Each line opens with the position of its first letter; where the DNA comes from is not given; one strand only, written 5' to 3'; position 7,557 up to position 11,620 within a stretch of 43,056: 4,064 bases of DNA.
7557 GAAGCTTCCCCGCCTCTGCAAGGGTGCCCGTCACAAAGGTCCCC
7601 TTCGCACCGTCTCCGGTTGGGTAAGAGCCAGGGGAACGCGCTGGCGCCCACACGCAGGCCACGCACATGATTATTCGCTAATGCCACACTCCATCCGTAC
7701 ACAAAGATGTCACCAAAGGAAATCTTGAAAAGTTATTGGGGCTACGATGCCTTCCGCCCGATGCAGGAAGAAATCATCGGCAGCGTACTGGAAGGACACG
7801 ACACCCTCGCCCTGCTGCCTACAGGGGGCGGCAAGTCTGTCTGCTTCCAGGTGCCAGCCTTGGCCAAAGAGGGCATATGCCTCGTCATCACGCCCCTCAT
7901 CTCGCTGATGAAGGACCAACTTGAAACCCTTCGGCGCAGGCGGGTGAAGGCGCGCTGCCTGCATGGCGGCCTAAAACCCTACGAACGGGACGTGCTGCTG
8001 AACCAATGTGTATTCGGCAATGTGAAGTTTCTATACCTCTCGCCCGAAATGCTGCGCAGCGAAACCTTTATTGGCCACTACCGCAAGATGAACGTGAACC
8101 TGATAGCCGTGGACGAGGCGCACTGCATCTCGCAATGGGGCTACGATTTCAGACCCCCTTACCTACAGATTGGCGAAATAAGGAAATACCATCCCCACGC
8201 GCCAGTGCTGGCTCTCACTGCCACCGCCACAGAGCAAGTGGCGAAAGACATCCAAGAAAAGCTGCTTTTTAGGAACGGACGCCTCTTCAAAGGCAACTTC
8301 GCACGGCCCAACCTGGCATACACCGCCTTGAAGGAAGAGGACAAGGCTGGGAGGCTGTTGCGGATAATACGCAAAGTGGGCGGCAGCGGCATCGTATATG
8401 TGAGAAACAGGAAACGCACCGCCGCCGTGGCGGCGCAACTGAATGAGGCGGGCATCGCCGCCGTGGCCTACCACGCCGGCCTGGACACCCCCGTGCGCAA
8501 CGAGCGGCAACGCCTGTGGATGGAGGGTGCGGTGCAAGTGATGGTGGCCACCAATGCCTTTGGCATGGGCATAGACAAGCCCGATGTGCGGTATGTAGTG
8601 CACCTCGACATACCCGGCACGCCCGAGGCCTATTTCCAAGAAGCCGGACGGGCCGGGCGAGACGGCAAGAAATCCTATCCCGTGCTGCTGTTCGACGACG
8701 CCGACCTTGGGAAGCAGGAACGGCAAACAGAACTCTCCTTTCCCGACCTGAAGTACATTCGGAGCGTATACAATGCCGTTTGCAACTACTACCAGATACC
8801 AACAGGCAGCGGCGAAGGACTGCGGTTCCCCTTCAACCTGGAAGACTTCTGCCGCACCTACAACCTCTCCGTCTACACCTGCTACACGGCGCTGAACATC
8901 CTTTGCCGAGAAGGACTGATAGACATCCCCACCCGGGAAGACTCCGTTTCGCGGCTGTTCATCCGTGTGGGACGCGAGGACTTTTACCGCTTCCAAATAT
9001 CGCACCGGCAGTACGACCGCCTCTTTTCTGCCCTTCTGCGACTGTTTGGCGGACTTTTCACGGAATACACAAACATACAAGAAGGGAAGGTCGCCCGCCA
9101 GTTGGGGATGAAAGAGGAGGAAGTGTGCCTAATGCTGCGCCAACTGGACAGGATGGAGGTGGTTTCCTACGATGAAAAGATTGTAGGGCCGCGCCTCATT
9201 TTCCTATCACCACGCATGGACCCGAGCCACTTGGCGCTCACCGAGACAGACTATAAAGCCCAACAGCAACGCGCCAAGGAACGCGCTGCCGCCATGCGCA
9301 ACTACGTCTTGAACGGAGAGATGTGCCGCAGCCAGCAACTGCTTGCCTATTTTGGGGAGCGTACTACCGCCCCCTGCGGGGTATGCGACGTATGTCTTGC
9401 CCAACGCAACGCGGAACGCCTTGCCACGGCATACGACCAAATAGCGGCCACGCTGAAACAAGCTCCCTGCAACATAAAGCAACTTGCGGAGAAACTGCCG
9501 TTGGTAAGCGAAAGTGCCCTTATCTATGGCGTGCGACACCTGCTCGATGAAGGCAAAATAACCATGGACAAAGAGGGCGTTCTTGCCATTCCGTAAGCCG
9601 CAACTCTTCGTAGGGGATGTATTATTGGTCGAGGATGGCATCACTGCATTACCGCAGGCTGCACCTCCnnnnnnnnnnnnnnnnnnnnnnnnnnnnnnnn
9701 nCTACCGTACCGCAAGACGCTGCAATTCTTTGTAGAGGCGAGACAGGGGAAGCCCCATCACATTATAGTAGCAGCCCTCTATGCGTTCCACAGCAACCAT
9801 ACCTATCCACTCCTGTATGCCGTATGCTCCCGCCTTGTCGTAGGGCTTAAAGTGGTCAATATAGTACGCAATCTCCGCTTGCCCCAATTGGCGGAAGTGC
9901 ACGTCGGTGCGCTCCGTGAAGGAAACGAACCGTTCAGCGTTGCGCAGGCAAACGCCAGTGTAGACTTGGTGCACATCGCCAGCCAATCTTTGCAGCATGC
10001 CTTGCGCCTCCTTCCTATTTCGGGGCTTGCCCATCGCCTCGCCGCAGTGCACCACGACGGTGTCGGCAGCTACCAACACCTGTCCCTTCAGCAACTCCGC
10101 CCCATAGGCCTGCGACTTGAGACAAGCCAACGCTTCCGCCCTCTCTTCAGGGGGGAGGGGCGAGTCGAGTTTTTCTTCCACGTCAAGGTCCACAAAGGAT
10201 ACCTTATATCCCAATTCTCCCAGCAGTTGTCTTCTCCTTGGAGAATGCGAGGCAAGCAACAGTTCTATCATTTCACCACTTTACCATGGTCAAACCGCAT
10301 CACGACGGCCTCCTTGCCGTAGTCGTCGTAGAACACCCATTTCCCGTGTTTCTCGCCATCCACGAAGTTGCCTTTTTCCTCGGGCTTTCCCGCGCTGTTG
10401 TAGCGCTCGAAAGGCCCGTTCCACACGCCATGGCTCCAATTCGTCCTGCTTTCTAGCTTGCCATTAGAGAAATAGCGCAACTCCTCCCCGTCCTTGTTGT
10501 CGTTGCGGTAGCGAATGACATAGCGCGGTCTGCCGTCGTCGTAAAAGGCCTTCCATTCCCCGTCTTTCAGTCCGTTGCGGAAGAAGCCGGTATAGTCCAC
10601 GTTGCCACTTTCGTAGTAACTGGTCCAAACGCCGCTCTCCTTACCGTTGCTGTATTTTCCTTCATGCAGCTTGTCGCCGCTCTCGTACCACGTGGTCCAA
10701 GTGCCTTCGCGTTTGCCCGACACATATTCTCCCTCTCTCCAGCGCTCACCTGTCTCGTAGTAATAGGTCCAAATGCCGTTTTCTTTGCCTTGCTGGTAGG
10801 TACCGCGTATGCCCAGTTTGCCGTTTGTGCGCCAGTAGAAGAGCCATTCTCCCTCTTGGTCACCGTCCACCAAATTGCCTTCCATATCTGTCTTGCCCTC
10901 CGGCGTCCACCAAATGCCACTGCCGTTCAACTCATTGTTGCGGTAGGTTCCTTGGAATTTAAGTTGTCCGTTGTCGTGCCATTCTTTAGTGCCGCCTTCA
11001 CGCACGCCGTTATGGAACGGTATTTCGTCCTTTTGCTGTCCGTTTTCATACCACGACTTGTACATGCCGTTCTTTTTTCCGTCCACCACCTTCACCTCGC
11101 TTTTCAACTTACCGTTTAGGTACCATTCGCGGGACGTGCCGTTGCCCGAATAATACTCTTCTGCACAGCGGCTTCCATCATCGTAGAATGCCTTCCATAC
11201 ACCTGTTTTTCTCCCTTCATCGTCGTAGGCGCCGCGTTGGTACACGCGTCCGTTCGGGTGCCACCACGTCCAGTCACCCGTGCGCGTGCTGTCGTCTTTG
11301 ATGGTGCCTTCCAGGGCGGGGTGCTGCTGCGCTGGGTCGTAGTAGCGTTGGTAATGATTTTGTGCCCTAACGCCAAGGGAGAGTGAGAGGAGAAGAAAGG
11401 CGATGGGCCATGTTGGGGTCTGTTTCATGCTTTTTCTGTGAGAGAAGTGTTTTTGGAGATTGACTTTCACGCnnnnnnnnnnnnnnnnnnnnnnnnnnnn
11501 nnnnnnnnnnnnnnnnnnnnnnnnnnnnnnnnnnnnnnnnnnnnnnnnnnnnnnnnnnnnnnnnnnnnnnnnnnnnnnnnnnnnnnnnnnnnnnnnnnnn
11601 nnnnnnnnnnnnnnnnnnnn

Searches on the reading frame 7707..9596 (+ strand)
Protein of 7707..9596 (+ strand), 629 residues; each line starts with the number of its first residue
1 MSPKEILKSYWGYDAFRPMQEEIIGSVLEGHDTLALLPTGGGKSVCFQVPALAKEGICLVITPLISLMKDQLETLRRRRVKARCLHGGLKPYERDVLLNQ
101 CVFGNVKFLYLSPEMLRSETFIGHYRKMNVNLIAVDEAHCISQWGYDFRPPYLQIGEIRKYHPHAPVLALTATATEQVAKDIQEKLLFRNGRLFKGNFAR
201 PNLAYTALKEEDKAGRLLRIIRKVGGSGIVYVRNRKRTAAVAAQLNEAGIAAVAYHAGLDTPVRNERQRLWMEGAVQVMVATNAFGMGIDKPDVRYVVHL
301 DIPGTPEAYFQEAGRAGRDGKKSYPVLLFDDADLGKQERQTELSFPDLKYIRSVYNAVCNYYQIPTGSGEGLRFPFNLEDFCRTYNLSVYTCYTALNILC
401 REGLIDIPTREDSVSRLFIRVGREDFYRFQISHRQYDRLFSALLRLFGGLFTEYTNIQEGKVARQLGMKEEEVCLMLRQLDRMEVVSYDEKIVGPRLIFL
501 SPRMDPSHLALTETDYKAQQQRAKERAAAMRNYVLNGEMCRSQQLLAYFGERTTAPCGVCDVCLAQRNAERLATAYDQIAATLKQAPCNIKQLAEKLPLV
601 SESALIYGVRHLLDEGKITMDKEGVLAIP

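Call 8: search_protein_families(library=pfam, proteins=[window:7707-9596:+], max_evalue=0.001)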
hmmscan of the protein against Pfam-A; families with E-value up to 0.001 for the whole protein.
window:7707-9596:+ (629 aa): 4 families
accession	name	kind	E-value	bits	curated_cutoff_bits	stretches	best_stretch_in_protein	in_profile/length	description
PF00270.35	DEAD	-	2.5e-24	86.3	26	1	17-179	1-165/167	DEAD/DEAH box helicase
PF00271.37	Helicase_C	-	2.8e-22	79.5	23.5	1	214-320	3-110/110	Helicase conserved C-terminal domain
PF16124.10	RecQ_Zn_bind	-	2.6e-12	47.7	25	1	516-564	17-66/66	RecQ zinc-binding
PF04851.21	ResIII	-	2e-05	25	22.5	1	16-174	4-162/164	Type III restriction enzyme, res subunit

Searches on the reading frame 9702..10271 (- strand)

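Call 8: search_protein_families(library=pfam, proteins=[window:9702-10271:-], max_evalue=0.001)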
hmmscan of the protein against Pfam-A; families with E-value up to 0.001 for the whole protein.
window:9702-10271:- (189 aa): 1 family
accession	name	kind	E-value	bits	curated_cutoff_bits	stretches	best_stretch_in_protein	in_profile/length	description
PF02545.19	Maf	-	3.8e-58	196.7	27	1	4-185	2-186/187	Maf-like protein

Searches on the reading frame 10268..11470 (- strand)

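Call 8: search_protein_families(library=pfam, proteins=[window:10268-11470:-], max_evalue=0.001)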
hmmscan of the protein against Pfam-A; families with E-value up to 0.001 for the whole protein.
window:10268-11470:- (400 aa): 1 family
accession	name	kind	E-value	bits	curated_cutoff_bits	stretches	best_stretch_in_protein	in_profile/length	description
PF07661.19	MORN_2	-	3.2e-32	107.2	29.6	0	161-178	5-22/22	MORN repeat variant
